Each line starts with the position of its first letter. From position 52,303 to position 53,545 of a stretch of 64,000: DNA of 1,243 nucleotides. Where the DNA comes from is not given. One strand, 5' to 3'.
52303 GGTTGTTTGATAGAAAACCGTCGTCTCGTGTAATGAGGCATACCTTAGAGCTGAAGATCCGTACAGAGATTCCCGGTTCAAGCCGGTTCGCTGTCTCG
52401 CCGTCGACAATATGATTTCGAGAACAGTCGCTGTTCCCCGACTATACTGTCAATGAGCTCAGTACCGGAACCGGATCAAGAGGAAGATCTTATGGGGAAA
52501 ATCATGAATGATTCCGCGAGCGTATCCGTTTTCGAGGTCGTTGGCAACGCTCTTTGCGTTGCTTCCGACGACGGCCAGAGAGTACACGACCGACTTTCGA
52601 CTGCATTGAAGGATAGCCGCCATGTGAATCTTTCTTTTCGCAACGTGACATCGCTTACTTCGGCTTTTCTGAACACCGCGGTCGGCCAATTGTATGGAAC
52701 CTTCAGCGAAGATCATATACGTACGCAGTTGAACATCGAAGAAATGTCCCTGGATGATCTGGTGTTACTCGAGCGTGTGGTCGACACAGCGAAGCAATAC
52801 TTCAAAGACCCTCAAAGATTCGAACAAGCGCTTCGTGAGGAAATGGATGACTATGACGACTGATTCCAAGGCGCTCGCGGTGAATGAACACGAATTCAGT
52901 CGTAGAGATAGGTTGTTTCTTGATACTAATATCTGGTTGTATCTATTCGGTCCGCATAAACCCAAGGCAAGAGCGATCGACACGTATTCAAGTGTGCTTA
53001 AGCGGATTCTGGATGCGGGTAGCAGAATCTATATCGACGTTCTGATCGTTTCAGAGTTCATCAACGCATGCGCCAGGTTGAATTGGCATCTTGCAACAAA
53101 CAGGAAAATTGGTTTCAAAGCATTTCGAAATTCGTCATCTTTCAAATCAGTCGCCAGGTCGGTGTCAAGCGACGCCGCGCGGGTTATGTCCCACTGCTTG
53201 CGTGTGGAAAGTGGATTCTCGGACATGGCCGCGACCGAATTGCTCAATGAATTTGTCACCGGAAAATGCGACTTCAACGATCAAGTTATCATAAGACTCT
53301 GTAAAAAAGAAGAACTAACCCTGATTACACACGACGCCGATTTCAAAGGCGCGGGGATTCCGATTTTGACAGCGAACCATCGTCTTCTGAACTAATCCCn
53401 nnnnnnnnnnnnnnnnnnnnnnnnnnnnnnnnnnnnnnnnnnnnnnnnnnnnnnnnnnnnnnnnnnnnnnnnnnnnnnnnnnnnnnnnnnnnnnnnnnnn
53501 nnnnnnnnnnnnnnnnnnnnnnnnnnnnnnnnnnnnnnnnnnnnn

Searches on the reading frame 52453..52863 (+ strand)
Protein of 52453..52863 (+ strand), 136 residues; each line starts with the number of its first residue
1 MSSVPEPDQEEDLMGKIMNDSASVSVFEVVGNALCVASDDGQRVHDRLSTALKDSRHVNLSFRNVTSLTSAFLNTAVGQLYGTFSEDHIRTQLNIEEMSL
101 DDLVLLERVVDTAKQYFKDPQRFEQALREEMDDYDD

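Call 43: search_protein_families(library=pfam, max_evalue=0.001, proteins=[window:52453-52863:+])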
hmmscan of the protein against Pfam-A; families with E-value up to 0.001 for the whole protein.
window:52453-52863:+ (136 aa): 1 family
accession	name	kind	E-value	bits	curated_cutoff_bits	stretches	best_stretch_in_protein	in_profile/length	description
PF14213.11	DUF4325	-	3.6e-14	52.7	23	1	40-102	1-63/64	STAS-like domain of unknown function (DUF4325)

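Call 44: search_protein_families(library=padloc, max_evalue=0.001, proteins=[window:52453-52863:+])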
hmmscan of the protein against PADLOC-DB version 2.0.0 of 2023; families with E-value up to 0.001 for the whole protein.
window:52453-52863:+ (136 aa): 0 families

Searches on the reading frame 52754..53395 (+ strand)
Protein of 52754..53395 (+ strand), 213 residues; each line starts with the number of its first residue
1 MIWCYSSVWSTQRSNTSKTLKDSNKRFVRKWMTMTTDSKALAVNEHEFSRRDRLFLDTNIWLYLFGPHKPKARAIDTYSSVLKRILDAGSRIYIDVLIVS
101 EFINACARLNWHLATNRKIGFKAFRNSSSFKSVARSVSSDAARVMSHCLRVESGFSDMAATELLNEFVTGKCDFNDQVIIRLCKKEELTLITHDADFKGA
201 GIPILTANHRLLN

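Call 43: search_protein_families(library=pfam, max_evalue=0.001, proteins=[window:52754-53395:+])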
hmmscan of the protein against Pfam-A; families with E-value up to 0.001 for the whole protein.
window:52754-53395:+ (213 aa): 2 families
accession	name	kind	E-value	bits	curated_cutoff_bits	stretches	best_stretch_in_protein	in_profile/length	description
PF01850.27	PIN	-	1.1e-09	39.3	23.6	1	55-198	2-115/120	PIN domain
PF18480.7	DUF5615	-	0.00026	21.3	23.8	1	170-198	31-59/110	Domain of unknown function (DUF5615)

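Call 44: search_protein_families(library=padloc, max_evalue=0.001, proteins=[window:52754-53395:+])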
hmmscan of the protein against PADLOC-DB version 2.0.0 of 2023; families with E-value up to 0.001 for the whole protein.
window:52754-53395:+ (213 aa): 0 families
